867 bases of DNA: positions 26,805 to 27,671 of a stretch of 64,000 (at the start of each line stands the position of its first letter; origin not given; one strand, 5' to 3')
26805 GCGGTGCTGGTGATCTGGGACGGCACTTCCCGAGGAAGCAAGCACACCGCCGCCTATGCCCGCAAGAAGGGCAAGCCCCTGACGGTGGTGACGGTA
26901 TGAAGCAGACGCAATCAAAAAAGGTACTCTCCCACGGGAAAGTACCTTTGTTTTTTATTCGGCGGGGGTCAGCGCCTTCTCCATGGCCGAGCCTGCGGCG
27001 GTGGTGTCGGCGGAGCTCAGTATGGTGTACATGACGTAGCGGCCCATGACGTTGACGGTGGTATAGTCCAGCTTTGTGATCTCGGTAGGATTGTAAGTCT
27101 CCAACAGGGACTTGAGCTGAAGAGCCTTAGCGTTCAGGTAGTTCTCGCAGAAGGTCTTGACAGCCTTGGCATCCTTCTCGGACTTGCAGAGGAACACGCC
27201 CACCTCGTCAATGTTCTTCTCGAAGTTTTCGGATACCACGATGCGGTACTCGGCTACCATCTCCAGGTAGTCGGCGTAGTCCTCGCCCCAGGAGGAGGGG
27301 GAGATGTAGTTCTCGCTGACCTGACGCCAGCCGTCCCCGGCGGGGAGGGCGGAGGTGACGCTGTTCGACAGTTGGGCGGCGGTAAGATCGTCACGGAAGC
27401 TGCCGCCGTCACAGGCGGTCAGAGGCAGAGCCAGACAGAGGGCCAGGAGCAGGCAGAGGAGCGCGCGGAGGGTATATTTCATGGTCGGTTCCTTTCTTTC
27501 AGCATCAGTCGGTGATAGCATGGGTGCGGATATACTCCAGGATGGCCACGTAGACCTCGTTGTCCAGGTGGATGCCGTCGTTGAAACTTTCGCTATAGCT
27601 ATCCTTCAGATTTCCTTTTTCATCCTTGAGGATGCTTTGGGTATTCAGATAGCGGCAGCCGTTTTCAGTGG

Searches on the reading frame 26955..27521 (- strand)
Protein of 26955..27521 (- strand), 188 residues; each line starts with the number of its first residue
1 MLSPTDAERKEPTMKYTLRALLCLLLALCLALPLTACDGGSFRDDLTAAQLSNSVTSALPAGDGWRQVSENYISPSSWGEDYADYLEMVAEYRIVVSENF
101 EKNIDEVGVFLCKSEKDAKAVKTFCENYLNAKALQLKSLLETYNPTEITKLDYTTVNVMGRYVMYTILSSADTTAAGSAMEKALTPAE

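Call 7: search_protein_families(library=pfam, proteins=[window:26955-27521:-], max_evalue=0.01)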
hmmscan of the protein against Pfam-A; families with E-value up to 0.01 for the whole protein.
window:26955-27521:- (188 aa): 1 family
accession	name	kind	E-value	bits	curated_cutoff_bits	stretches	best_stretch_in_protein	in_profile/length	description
PF14270.11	DUF4358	-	3.1e-09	37.4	25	1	88-167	27-101/102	Domain of unknown function (DUF4358)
